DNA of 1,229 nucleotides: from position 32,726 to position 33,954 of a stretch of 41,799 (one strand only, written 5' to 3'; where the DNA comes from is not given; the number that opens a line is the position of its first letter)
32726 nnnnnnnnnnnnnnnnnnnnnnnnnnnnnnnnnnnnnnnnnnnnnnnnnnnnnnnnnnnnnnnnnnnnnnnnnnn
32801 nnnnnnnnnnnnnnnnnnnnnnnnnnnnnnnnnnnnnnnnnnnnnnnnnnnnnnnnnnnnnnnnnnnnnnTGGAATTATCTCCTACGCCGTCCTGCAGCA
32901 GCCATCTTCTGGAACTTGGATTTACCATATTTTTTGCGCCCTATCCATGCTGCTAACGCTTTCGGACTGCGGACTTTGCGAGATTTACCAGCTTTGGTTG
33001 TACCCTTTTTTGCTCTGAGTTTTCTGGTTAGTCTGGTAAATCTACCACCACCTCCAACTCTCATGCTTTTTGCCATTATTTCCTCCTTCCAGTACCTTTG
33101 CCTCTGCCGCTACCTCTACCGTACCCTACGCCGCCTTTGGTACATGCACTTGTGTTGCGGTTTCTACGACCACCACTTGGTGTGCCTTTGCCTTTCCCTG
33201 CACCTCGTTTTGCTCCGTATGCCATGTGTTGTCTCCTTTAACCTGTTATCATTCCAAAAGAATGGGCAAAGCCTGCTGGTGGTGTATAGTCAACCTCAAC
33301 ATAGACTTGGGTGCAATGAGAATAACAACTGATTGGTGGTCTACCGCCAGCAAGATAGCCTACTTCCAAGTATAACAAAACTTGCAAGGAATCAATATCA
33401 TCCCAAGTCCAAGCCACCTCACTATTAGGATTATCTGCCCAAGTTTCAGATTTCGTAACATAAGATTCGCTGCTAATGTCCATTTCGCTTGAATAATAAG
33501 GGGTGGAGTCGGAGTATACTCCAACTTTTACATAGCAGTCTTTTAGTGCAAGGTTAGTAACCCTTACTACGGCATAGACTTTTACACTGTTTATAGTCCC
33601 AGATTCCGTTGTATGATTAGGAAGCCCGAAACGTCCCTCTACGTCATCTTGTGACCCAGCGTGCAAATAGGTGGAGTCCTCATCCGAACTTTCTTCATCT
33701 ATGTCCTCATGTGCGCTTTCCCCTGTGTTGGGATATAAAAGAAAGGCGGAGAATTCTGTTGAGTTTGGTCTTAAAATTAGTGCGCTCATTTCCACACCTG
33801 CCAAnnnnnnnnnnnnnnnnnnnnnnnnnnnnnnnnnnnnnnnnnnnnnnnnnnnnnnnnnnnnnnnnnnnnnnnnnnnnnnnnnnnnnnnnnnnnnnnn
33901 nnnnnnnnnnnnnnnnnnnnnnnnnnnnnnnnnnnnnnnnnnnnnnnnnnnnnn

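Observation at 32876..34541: Spermidine-synthase-like transferase plus two protamine-like mini-proteins immediately upstream of the large terminase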

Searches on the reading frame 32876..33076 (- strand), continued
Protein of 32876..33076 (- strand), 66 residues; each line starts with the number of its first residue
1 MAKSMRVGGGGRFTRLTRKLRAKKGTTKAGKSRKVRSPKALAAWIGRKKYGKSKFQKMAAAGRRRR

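Call 96: search_protein_families(library=phrogs, proteins=[L125:4619-6139:+, L127:2691-4211:+, L127:4554-6089:+, L136:5822-7345:+, L173:2161-3678:+, L179:1323-2906:+, L141:5637-7226:+, L137:5635-7227:+, L155:5189-6460:+, L133:22-1410:+], max_evalue=0.00001)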
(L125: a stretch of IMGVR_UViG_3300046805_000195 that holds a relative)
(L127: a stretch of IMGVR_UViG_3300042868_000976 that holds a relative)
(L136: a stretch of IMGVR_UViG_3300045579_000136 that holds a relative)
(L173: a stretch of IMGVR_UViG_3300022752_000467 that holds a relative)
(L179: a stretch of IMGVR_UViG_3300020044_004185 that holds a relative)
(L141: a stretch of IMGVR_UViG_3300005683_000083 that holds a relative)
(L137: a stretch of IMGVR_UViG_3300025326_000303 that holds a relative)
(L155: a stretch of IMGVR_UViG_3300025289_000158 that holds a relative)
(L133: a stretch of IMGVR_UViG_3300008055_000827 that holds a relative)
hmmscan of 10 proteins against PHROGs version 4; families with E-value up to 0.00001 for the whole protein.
L125:4619-6139:+ (507 aa): 2 families
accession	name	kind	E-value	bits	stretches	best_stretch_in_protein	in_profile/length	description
phrog_2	-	head and packaging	1.8e-18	67.7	1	4-465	262-591/807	terminase large subunit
phrog_10250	-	head and packaging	3e-09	37.9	1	276-463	25-212/228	terminase large subunit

L127:2691-4211:+ (507 aa): 2 families
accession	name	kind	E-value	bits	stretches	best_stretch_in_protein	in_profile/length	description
phrog_2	-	head and packaging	2.3e-21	77.2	1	5-470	263-596/807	terminase large subunit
phrog_10250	-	head and packaging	1.6e-08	35.5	1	276-463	25-212/228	terminase large subunit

L127:4554-6089:+ (512 aa): 4 families
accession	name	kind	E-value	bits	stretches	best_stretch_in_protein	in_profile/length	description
phrog_332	-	connector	6.8e-95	319.5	1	1-510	6-534/560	head-tail adaptor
phrog_21643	-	unknown function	9.6e-30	104.6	1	276-508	3-243/268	-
phrog_21528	-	unknown function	1.1e-25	91.5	1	17-173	14-174/224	-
phrog_449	-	connector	2.7e-24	86.5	1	7-508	6-503/520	head-tail adaptor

L136:5822-7345:+ (508 aa): 2 families
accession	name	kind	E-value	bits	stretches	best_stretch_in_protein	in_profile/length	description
phrog_2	-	head and packaging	7e-23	82.3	1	12-468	270-594/807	terminase large subunit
phrog_10250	-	head and packaging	1.2e-11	45.8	1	275-463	24-212/228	terminase large subunit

L173:2161-3678:+ (506 aa): 3 families
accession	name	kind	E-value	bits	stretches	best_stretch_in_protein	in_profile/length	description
phrog_2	-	head and packaging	8e-21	75.5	1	4-471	262-596/807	terminase large subunit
phrog_10250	-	head and packaging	1.5e-11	45.4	1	277-464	25-212/228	terminase large subunit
phrog_6672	-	head and packaging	6.1e-06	26.9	0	353-464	33-126/145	terminase large subunit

L179:1323-2906:+ (528 aa): 2 families
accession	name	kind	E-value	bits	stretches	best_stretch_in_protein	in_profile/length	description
phrog_2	-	head and packaging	1.8e-22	80.9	1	24-490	263-596/807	terminase large subunit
phrog_10250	-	head and packaging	8.8e-12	46.2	1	295-483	24-212/228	terminase large subunit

L141:5637-7226:+ (530 aa): 0 families

L137:5635-7227:+ (531 aa): 4 families
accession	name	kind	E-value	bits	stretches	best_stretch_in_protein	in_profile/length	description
phrog_332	-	connector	8e-130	434.8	1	4-524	9-545/560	head-tail adaptor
phrog_21528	-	unknown function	3.3e-38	132.4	1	6-220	3-222/224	-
phrog_21643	-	unknown function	1.3e-34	120.5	1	279-524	3-254/268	-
phrog_449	-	connector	4.5e-27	95.7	1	5-525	4-516/520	head-tail adaptor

L155:5189-6460:+ (424 aa): 0 families

L133:22-1410:+ (463 aa): 0 families

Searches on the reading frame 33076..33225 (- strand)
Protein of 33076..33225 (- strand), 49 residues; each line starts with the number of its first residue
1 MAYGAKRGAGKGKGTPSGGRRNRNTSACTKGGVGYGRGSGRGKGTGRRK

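Call 3: search_protein_families(library=pfam, proteins=[window:33076-33225:-], max_evalue=1)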
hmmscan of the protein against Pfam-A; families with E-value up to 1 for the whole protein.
window:33076-33225:- (49 aa): 0 families

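Call 4: search_protein_families(library=phrogs, proteins=[window:33076-33225:-], max_evalue=1)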
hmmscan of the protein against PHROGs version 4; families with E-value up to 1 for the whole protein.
window:33076-33225:- (49 aa): 0 families

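Call 28: search_protein_families(library=pfam, proteins=[window:33079-33225:-], max_evalue=10)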
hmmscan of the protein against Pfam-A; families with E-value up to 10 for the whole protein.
seq(49 aa): 0 families

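Call 44: search_protein_families(library=ncbifam, proteins=[window:33076-33225:-], max_evalue=1)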
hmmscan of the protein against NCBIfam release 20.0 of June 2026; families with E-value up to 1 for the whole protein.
window:33076-33225:- (49 aa): 0 families

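Call 72: list_cluster_members(proteins=[window:33079-33225:-])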
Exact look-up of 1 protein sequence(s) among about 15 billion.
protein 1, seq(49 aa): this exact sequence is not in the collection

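Call 83: search_protein_representatives(protein=window:33076-33225:-)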
Query: 49 residues. Proteins with E-value up to 0.001 (for the whole library): 37; up to 1e-10: 0; up to 1e-30: 0. The best 37 are listed.
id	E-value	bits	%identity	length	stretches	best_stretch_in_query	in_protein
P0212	5.9e-08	48.5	64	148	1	3-47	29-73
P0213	1.6e-07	47.1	68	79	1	3-49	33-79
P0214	1.2e-06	44.5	69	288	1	7-48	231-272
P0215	1.3e-06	44.3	60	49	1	4-46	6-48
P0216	2.3e-06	43.5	60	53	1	1-47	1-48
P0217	4.1e-06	42.8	62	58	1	2-48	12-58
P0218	4.2e-06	42.7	67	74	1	1-49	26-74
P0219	6.0e-06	42.2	60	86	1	2-49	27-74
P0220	7.5e-06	41.9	60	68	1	2-48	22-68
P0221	8.9e-06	41.7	70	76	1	1-47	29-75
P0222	9.6e-06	41.6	68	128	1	3-49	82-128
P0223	1.4e-05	41.1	64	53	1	3-47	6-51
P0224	1.7e-05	40.9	66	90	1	3-49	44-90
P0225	2.4e-05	40.4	62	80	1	3-47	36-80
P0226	2.4e-05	40.4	66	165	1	3-49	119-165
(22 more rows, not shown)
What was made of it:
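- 33076..33225 (-): 49-aa Gly/Arg/Lys-rich mini-protein, a member of an unnamed conserved phage family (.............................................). 37 representative proteins at E<=1e-3, best 5.9e-8 (call 83).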

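Call 86: search_protein_families(library=pfam, alignment_id=A4, max_evalue=1)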
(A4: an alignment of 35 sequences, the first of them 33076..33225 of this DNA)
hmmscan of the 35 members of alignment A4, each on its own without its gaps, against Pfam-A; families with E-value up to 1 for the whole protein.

A. member 1, window:33076-33225:- (49 aa): 0 families

B. families by the number of members that match (of 35 scanned): 5 families
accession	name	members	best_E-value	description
PF22807.2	TrAA12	3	0.13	TrAA12-like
PF07172.16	GRP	2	0.053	Glycine rich protein family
PF07377.18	DUF1493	1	0.016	Protein of unknown function (DUF1493)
PF18983.5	DUF5717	1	0.021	Family of unknown function (DUF5717)C-terminal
PF05673.19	DUF815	1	0.12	Protein of unknown function (DUF815)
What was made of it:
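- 33076..33225 (-): No Pfam, PHROG or NCBIfam match (calls 3, 4, 44, 86).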

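Call 87: find_encoding_contigs(protein=P0218, flank=5000, max_places=3)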
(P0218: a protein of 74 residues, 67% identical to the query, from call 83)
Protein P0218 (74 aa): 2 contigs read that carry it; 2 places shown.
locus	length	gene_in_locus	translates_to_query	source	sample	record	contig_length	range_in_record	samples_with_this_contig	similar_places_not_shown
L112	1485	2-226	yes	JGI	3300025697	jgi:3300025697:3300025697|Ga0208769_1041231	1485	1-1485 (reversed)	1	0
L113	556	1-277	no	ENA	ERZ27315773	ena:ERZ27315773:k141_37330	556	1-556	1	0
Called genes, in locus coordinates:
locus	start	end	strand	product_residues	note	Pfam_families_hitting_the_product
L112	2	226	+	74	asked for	?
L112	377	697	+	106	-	PF24729:Acb2_Tad1_hairpin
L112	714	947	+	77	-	-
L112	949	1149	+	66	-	-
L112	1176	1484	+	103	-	?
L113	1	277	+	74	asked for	?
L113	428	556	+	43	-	?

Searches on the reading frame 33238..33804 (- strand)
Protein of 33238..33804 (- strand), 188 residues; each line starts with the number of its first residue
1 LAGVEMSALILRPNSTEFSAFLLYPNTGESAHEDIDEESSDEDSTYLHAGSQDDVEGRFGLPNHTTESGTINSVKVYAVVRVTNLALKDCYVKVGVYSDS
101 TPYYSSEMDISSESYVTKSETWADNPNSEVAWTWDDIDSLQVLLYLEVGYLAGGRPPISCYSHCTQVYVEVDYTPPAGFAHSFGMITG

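Call 3: search_protein_families(library=pfam, proteins=[window:33238-33804:-], max_evalue=1)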
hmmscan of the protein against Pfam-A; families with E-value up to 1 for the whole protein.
window:33238-33804:- (188 aa): 0 families

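Call 4: search_protein_families(library=phrogs, proteins=[window:33238-33804:-], max_evalue=1)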
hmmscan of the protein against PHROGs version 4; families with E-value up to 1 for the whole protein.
window:33238-33804:- (188 aa): 2 families
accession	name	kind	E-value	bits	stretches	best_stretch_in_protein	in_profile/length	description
phrog_2448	-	unknown function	0.00041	20.7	1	25-141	217-328/335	-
phrog_14930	-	unknown function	0.032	15.9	1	65-116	35-84/108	-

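Call 38: find_homologous_proteins(query=window:33238-33789:-, max_evalue=0.001)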
Query window:33238-33789:- (183 aa): 62 proteins with E <= 0.001 among 86 candidates.
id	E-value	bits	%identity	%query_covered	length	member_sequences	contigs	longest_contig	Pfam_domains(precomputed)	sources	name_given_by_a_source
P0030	3.0e-119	413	100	100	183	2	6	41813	-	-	-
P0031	1.2e-55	206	57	100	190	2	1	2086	-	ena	-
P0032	1.6e-43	166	52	99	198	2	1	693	-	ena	-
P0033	5.1e-28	116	40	98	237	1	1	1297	-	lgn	-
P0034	1.4e-27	114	43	97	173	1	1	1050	-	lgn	-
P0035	2.5e-26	110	41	98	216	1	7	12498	-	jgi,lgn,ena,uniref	uniref:Uncharacterized protein n=1 Tax=viral metagenome TaxID=1070528 RepID=A0A6M3JZR9_9ZZZZ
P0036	1.1e-25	108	40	97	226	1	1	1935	-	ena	-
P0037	3.5e-25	107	40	92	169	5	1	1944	-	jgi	-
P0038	1.0e-22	99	39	100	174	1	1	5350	-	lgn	-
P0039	5.9e-21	93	36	93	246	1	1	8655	-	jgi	-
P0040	7.7e-21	93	38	93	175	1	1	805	-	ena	-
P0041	1.6e-20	92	36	98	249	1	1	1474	-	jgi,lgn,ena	-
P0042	1.8e-20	91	38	97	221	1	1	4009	-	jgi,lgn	-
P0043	1.8e-20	91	34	97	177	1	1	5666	-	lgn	-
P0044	2.2e-20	91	38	91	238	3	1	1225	-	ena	-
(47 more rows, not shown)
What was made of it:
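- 33238..33789 (-): 183-aa beta-sandwich protein (CBM-like or galactose-binding-like jelly roll). It is the conserved partner of the adaptor domain and, in other phages, the N-terminal domain of proteins of 170-1112 aa. 62 homologues (call 38).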

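Call 44: search_protein_families(library=ncbifam, proteins=[window:33238-33789:-], max_evalue=1)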
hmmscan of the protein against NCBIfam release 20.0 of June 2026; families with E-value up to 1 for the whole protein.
window:33238-33789:- (183 aa): 0 families

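Call 52: search_solved_structures(query=A3, max_evalue=10, show_alignments=1)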
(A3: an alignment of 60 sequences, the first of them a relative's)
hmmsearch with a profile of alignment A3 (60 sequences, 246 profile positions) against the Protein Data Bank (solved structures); distinct sequences matched with E-value up to 10: 0.
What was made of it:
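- On Carbohydrate-binding module / galactose-binding-like beta-sandwich (for the 183-aa protein): There is no sequence-level match to the PDB or Pfam (calls 3, 52).
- Tried and rejected: A profile of the 183-aa family found nothing (call 52).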

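Call 59: predict_structure(alignment_id=A3)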
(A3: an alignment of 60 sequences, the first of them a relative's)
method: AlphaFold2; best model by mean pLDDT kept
length: 183 residues; sequences in the alignment: 60
mean_pLDDT: 92.9   pTM: 0.87
mean pLDDT of the five models: 92.9, 92.6, 92.3, 91.6, 91.6
residues with pLDDT >= 90: 149; 70-90: 23; 50-70: 11; < 50: 0
segments of 3 or more residues with pLDDT < 50: none
pLDDT, mean of each block of 10 residues (from residue 1): 96 95 94 94 89 98 98 96 92 97 96 98 98 98 83 89 98 73 63
secondary structure, 60 per line:
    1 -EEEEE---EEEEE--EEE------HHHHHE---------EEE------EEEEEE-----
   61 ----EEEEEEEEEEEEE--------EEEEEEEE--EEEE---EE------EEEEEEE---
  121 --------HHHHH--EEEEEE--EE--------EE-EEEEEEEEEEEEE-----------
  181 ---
elements in order: E2-6 E10-14 E17-19 H26-30 E41-43 E50-55 E65-77 E86-93 E96-99 E111-117 H129-133 E136-141 E157-169
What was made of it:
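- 33238..33789 (-): The AlphaFold model has pLDDT 92.9 (call 59).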

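Call 62: fold_search(model_id=the predicted structure, library=pdb)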
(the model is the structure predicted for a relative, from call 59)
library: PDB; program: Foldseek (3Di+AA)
matches with E <= 10: 1481; with E <= 0.001: 22
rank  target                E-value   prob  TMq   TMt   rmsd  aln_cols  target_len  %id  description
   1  2zex_A                1.1e-04  1.00  0.47  0.56   6.5       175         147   11  Family 16 carbohydrate binding module (released 2008-03-04)
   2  7qx5                  1.4e-04  1.00  0.48  0.17   6.1       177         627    9  mosquitocidal Cry11Aa-Y449F determined at pH 7 from naturally-occurring nanocrystals by Serial femtosecond crystallograp (released 2022-07-27)
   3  2zey_A                1.6e-04  1.00  0.41  0.49   5.0       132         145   13  Family 16 carbohydrate binding module (released 2008-03-04)
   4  8a28_A                2.0e-04  1.00  0.45  0.25   6.2       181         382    9  Structure of the astacin zymogen of LAST-MAM from Limulus polyphemus (released 2022-10-19)
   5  1wky                  2.3e-04  1.00  0.42  0.19   5.2       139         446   12  Crystal structure of alkaline mannanase from Bacillus sp. strain JAMB-602: catalytic domain and its Carbohydrate Binding (released 2005-06-15)
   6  7qx6                  2.3e-04  1.00  0.48  0.17   6.1       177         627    9  mosquitocidal Cry11Aa-E583Q determined at pH 7 from naturally-occurring nanocrystals by Serial femtosecond crystallograp (released 2022-07-27)
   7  2zey_B                2.5e-04  1.00  0.41  0.49   4.9       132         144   13  Family 16 carbohydrate binding module (released 2008-03-04)
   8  1k42_MODEL_1_A        4.0e-04  1.00  0.42  0.45   9.1       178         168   10  The Solution Structure of the CBM4-2 Carbohydrate Binding Module from a Thermostable Rhodothermus marinus Xyla (released 2002-05-29)
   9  2zew_B                4.2e-04  1.00  0.42  0.50   4.9       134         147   13  Family 16 Cabohydrate Binding Domain Module 1 (released 2008-03-04)
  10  2zez_B                4.5e-04  1.00  0.40  0.50   5.1       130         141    8  Family 16 Carbohydrate Binding Module-2 (released 2008-03-25)
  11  2zex_B                4.5e-04  1.00  0.40  0.49   5.7       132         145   12  Family 16 carbohydrate binding module (released 2008-03-04)
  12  3p6b_A                4.5e-04  1.00  0.42  0.41   9.3       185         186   10  The crystal structure of CelK CBM4 from Clostridium thermocellum (released 2011-08-24)
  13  3oea_A                5.5e-04  1.00  0.41  0.50   5.4       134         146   11  Crystal structure of the Q121E mutants of C.polysaccharolyticus CBM16-1 bound to cellopentaose (released 2010-08-25)
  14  3czu_A                6.1e-04  1.00  0.48  0.50   7.0       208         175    7  Crystal structure of the human ephrin A2- ephrin A1 complex (released 2008-08-12)
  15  3oeb_A                6.5e-04  1.00  0.40  0.49   5.5       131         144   11  Crystal structure of the Q121E mutant of C.polysaccharolyticus CBM16-1 bound to mannopentaose (released 2010-08-25)
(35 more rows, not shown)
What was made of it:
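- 33238..33789 (-): The best Foldseek matches are CBM16, CBM4, CBM22, Cry11 toxin chains and ephrin-receptor ligand-binding domains, at E about 1e-4 and TM 0.4-0.5 (call 62).
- On Carbohydrate-binding module / galactose-binding-like beta-sandwich (for the 183-aa protein): The fold matches CBM16, CBM4, CBM22 and CBM61 at E 1e-4 to 1e-3 and TM 0.4-0.5 (call 62).
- A confident beta-sandwich model whose best matches are carbohydrate-binding modules (calls 59, 62). Its partner looks like a carbohydrate-binding module (call 62).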

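Call 77: search_dna_similar(query=window:33238-33789:-, collection=phages, mode=protein, max_evalue=0.01, max_rows=20)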
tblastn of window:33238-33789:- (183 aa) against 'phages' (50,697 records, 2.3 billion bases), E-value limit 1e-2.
No match.
